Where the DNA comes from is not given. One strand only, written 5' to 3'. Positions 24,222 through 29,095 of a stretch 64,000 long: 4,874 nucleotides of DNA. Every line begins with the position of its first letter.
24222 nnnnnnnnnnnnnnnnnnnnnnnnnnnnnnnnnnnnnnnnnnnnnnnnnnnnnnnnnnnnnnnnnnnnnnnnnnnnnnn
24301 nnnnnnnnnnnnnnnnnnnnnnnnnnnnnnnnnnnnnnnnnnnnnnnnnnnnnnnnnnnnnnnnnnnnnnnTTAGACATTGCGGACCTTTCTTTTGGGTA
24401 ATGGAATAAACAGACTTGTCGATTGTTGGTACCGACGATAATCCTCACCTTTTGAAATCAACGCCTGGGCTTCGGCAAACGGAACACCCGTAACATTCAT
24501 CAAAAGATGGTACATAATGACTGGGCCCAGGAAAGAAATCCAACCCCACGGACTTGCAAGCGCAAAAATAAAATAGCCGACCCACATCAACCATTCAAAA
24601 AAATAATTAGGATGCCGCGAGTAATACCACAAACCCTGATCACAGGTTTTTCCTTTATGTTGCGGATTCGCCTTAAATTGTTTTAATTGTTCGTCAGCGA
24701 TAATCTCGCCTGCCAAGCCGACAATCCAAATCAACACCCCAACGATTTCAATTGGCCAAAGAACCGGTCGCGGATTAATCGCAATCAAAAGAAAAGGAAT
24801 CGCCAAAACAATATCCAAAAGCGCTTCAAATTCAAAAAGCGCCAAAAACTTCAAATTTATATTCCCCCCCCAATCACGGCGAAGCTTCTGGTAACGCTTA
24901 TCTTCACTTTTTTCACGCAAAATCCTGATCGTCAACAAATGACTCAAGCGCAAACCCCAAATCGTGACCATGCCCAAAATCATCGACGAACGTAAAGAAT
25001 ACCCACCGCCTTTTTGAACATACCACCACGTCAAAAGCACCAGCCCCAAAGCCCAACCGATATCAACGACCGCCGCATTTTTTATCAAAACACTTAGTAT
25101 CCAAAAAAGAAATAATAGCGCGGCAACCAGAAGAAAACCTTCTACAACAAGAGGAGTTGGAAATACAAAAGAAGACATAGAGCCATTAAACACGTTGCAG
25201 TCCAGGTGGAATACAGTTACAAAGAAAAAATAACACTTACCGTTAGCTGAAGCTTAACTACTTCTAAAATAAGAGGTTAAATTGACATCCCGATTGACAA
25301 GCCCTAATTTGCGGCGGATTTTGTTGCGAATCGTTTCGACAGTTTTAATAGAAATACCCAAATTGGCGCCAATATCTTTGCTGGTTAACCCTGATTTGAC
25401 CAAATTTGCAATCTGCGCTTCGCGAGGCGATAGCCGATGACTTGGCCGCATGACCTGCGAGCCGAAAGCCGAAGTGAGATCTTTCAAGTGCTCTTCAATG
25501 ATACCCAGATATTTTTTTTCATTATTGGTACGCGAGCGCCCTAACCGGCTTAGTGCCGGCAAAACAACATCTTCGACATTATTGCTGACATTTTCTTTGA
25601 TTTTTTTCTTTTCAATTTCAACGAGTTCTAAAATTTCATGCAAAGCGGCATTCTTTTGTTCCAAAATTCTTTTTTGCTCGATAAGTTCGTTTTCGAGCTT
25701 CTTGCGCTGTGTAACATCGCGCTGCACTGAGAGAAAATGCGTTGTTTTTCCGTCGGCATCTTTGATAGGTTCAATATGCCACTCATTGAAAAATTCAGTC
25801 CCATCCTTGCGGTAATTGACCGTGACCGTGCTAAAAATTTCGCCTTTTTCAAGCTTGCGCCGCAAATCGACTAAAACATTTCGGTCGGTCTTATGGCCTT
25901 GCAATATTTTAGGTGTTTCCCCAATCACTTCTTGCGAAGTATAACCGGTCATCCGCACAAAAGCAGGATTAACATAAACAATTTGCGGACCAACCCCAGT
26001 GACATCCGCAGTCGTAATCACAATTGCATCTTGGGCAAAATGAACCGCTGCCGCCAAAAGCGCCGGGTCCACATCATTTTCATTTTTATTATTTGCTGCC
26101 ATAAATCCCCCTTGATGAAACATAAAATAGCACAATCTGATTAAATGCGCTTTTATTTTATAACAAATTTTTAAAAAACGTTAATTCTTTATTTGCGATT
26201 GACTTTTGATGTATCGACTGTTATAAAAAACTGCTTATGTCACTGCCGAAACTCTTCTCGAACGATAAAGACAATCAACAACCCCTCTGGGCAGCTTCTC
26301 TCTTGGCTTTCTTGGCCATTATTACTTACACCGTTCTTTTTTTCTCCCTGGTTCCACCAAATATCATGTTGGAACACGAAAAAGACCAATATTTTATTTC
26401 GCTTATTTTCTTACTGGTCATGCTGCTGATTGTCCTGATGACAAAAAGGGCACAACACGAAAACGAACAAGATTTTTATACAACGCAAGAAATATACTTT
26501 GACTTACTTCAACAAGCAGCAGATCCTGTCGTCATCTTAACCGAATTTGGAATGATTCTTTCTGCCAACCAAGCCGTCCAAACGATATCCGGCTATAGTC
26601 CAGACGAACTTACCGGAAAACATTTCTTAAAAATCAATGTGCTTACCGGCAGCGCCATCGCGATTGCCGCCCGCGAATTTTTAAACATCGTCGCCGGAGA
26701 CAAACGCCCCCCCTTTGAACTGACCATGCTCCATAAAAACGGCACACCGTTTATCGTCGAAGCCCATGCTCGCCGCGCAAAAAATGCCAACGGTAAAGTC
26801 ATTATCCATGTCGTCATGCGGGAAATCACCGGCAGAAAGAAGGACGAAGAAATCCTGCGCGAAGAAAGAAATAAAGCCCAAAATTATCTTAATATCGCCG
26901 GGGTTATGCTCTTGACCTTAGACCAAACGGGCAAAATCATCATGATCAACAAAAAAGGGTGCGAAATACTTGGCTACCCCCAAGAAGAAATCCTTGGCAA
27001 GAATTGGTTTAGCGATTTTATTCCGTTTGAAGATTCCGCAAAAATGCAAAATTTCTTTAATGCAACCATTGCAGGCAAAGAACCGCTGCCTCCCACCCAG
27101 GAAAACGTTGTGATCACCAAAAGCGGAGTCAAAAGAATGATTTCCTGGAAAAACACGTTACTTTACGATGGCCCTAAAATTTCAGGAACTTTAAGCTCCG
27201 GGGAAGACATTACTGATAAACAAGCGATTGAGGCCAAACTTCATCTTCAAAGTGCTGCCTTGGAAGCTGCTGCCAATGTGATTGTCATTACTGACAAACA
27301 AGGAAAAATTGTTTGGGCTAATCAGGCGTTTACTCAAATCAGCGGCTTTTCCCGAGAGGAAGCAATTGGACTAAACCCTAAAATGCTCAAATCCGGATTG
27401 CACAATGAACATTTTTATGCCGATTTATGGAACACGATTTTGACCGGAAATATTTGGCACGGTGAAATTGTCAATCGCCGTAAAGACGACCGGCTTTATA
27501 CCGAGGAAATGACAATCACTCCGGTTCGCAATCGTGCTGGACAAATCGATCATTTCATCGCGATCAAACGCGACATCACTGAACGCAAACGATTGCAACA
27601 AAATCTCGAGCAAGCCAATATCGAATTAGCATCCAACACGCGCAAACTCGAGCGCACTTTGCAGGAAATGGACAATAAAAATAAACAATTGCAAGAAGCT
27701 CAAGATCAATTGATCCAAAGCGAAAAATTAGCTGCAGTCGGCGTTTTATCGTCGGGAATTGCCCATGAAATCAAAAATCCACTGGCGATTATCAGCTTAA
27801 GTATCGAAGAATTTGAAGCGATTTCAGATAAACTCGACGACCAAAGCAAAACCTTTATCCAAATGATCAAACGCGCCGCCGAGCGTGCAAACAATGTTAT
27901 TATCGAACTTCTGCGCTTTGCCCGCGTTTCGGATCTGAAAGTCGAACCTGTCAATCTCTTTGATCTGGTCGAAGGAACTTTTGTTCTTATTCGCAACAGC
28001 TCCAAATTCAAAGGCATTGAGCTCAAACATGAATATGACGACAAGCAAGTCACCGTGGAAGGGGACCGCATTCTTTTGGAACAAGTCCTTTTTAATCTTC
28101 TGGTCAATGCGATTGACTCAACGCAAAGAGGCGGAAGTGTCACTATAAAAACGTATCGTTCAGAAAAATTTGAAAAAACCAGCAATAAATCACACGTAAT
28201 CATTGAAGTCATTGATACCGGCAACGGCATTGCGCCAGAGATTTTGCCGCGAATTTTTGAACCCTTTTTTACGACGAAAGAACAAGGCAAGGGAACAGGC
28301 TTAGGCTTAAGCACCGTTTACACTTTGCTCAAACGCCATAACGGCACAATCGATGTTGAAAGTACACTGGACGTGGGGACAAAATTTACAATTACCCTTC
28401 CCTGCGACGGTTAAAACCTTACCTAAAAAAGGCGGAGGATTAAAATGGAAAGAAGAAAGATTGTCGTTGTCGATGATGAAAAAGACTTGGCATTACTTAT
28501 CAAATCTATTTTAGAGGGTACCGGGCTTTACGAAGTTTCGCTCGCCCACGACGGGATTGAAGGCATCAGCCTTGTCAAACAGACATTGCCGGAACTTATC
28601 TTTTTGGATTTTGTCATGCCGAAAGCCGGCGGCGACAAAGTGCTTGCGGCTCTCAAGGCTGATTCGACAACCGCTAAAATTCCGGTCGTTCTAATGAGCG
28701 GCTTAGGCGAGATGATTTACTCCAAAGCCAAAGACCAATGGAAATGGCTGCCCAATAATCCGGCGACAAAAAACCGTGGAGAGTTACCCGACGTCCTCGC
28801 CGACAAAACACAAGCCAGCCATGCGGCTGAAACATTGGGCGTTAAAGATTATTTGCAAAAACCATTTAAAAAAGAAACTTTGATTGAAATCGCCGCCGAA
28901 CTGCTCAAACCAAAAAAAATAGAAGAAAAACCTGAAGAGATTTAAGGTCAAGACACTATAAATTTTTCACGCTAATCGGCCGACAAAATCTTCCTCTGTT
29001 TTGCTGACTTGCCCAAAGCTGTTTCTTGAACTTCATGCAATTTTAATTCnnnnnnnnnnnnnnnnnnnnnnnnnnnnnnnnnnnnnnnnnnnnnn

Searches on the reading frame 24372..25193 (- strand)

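Call 30: search_protein_families(library=pfam, proteins=[window:24372-25193:-], max_evalue=0.0001)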
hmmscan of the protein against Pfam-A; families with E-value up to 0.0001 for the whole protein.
window:24372-25193:- (273 aa): 2 families
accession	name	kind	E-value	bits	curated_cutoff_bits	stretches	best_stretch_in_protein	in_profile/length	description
PF06966.17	DUF1295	-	9.9e-68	228.6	20.4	1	30-259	1-235/235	Protein of unknown function (DUF1295)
PF02544.21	Steroid_dh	-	3.1e-09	37.4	22.6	1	150-212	43-105/150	3-oxo-5-alpha-steroid 4-dehydrogenase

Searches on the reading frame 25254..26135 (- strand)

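Call 30: search_protein_families(library=pfam, proteins=[window:25254-26135:-], max_evalue=0.0001)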
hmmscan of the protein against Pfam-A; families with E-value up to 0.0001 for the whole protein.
window:25254-26135:- (293 aa): 6 families
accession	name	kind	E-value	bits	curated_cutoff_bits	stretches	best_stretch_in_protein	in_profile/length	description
PF13426.13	PAS_9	-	2.1e-17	63.7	27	1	37-143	3-103/103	PAS domain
PF00989.32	PAS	-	7.2e-13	49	22.6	1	51-141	22-113/113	PAS fold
PF00196.25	GerE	-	6.8e-12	45.3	23.5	1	234-282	2-50/57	Bacterial regulatory proteins, luxR family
PF08448.16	PAS_4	-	1.1e-08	35.8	23.1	1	51-145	16-109/110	PAS fold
PF08447.18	PAS_3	-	1.3e-08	35.5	25.6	1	52-137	1-88/89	PAS fold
PF13188.13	PAS_8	-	3.4e-07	30.4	21.8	1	26-74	2-46/65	PAS domain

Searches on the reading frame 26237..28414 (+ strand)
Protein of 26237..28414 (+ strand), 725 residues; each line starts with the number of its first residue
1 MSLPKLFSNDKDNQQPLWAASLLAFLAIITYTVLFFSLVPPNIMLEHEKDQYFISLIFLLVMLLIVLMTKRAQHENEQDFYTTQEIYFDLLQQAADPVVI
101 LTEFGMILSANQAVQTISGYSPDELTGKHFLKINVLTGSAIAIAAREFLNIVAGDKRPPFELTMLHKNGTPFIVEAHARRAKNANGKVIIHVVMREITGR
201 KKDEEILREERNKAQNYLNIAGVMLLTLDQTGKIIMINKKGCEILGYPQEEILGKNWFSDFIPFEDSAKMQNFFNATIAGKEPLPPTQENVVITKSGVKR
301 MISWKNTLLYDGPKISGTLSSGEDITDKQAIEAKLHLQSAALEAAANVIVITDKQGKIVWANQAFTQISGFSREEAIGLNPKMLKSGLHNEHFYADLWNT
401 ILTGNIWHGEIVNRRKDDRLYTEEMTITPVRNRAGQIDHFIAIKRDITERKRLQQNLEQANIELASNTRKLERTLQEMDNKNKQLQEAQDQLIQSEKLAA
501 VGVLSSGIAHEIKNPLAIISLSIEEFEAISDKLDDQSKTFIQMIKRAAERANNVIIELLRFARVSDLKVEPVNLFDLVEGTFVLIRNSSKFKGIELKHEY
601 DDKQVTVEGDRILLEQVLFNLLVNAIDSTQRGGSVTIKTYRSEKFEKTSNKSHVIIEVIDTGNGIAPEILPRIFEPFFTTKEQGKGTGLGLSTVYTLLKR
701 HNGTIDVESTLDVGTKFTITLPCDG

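Call 31: search_protein_families(library=pfam, proteins=[window:26237-28414:+], max_evalue=0.0001)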
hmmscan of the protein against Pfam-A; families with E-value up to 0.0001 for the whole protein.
window:26237-28414:+ (725 aa): 9 families
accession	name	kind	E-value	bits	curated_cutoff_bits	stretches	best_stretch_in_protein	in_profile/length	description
PF13426.13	PAS_9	-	1.4e-43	147.7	27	3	349-449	4-103/103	PAS domain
PF00989.32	PAS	-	2e-36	124.9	22.6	3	340-447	5-113/113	PAS fold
PF08448.16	PAS_4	-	7.7e-32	110.2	23.1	3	344-452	3-110/110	PAS fold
PF02518.31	HATPase_c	-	2.6e-28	99.1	26.4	1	609-723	1-109/111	Histidine kinase-, DNA gyrase B-, and HSP90-like ATPase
PF08447.18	PAS_3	-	5.1e-23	81.6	25.6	3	359-443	2-88/89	PAS fold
PF13188.13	PAS_8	-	4.8e-20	71.1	21.8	1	339-376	4-42/65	PAS domain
PF00512.31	HisKA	-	2.9e-10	40.5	26.9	1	504-564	5-63/66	His Kinase A (phospho-acceptor) domain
PF24820.1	Diguanyl_cycl_sensor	-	3e-08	34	28.1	0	226-282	10-65/109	Diguanylate cyclase-like sensor domain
PF18095.7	PAS_12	-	1e-05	25.6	22.6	0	327-389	38-100/153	UPF0242 C-terminal PAS-like domain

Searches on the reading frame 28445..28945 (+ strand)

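Call 31: search_protein_families(library=pfam, proteins=[window:28445-28945:+], max_evalue=0.0001)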
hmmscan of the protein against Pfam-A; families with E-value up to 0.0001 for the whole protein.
window:28445-28945:+ (166 aa): 1 family
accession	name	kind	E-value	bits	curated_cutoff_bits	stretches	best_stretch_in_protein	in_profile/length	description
PF00072.30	Response_reg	-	3.1e-17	63.2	30.2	1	6-90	1-82/111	Response regulator receiver domain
